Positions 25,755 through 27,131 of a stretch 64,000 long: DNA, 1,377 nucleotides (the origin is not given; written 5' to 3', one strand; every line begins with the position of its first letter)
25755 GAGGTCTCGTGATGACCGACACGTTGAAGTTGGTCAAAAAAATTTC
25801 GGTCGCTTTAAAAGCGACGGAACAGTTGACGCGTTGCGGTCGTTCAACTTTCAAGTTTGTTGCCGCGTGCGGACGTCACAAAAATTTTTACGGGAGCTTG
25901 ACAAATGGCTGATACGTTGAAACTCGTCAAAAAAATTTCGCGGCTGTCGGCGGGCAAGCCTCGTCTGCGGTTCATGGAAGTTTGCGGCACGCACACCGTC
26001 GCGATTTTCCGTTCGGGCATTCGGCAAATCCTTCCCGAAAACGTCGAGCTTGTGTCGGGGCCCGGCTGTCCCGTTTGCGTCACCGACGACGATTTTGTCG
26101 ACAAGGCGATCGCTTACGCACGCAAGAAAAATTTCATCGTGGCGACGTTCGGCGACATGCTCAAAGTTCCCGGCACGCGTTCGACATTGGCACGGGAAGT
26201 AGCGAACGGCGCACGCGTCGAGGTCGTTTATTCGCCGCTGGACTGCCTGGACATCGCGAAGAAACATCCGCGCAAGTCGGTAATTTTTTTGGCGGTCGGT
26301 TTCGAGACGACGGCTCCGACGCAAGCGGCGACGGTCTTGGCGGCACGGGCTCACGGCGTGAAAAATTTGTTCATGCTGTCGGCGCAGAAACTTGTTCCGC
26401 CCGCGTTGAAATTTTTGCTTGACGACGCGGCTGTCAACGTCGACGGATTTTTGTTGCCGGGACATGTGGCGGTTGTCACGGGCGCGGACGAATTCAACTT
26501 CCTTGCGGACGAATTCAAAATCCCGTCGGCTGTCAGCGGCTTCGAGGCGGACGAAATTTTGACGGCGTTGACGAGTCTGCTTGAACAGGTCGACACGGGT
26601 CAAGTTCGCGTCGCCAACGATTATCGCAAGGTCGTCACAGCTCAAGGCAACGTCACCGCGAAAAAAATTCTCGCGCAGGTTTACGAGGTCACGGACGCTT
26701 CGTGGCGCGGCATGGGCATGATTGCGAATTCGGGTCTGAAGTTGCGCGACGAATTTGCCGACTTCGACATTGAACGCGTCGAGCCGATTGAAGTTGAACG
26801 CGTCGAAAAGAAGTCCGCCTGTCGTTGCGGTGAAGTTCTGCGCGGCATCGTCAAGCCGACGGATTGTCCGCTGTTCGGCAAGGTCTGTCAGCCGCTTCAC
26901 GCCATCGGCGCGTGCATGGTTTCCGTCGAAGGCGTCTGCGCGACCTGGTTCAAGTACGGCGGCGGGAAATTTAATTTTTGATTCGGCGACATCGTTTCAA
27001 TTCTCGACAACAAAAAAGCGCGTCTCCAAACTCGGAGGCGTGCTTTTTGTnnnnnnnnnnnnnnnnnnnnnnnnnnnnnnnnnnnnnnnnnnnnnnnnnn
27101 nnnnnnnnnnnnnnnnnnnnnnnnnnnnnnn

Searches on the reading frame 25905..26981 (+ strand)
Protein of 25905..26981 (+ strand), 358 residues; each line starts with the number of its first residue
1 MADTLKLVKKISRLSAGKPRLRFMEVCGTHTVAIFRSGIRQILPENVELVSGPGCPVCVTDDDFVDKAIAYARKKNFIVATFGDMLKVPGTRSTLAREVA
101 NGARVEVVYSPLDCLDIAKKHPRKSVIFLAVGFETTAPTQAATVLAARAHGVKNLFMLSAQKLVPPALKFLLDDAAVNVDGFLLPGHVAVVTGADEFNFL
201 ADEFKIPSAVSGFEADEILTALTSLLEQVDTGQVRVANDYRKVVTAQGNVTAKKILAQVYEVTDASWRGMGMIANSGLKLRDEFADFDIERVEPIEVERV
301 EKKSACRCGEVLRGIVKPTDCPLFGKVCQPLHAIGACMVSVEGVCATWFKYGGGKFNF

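Call 42: find_homologous_proteins(query=window:25905-26981:+, max_evalue=1e-100)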
Query window:25905-26981:+ (358 aa): 3856 proteins with E <= 1e-100 among 8000 candidates; the best 120 are listed.
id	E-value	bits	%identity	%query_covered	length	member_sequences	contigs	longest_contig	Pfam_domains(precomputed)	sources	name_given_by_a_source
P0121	4.6e-224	761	94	100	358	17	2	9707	PF01924.22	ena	-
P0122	2.0e-210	716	88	100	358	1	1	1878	PF01924.22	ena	-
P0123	4.7e-208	709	89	99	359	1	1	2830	PF01924.22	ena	-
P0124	1.4e-205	701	86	100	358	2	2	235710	PF01924.22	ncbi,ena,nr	ncbi:MAG: hydrogenase formation protein HypD [Selenomonadaceae bacterium]|nr:hydrogenase formation p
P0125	3.6e-204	696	85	100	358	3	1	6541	PF01924.22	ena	-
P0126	5.5e-204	695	85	100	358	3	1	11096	PF01924.22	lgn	-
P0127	7.2e-204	695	85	100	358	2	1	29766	PF01924.22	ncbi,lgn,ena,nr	ncbi:MAG: hydrogenase formation protein HypD [Selenomonadaceae bacterium]|nr:hydrogenase formation p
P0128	1.2e-197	674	82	100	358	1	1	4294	PF01924.22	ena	-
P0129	4.8e-193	659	80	100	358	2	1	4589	PF01924.22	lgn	-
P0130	1.9e-192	657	80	100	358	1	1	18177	PF01924.22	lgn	-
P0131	3.0e-192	657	80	100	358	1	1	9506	PF01924.22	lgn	-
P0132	3.8e-192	656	78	100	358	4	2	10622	PF01924.22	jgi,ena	-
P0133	4.2e-192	656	79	100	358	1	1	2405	PF01924.22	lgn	-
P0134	2.4e-191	654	80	100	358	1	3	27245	PF01924.22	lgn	-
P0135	3.4e-191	653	78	100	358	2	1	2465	PF01924.22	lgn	-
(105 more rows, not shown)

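Call 43: find_encoding_contigs(protein=P0121, flank=1200, max_places=2)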
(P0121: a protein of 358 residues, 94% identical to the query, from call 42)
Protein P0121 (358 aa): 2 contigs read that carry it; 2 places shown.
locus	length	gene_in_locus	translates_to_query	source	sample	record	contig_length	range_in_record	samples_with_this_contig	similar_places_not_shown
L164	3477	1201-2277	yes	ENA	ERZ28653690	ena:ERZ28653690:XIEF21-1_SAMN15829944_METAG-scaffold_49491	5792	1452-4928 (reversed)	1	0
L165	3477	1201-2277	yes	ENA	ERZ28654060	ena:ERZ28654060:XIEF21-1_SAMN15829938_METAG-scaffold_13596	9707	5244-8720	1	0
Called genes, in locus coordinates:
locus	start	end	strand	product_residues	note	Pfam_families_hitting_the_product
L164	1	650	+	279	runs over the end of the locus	PF01509:TruB_N, PF16198:TruB_C_2 (weak)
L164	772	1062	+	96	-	PF01455:HupF_HypC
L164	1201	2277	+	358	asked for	PF01924:HypD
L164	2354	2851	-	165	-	-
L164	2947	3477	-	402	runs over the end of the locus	-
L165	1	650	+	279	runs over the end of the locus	PF01509:TruB_N, PF16198:TruB_C_2 (weak)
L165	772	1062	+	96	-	PF01455:HupF_HypC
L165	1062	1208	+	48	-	-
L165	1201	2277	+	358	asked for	PF01924:HypD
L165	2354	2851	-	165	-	-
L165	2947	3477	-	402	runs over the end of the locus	-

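Call 44: find_encoding_contigs(protein=P0124, flank=1200, max_places=2)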
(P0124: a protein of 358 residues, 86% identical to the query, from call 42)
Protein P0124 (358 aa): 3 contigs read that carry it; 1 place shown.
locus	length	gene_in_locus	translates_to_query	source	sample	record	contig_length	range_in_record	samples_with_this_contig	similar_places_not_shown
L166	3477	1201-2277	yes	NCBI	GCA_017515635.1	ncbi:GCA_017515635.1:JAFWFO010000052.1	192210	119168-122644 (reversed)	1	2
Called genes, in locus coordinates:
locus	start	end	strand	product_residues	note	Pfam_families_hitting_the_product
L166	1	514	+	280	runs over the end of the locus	PF01509:TruB_N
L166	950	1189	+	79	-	PF01455:HupF_HypC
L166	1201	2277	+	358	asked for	PF01924:HypD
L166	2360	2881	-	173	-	-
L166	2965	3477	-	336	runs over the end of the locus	-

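Call 45: find_encoding_contigs(protein=P0127, flank=1200, max_places=2)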
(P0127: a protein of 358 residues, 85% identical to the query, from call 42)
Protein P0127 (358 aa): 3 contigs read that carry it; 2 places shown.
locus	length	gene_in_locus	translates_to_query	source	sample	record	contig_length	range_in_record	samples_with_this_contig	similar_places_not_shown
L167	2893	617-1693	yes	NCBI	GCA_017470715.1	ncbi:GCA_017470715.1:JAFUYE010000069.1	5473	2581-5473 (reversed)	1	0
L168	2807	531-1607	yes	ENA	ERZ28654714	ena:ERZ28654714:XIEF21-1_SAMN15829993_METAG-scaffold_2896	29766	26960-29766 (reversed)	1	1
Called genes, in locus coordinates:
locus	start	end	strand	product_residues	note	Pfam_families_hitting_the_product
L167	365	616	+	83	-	PF01455:HupF_HypC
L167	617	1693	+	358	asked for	PF01924:HypD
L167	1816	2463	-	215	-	PF00092:VWA (weak)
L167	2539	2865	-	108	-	-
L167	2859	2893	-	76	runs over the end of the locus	-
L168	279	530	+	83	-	PF01455:HupF_HypC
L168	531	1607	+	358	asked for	PF01924:HypD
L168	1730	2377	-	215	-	PF00092:VWA (weak)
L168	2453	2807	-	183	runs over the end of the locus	-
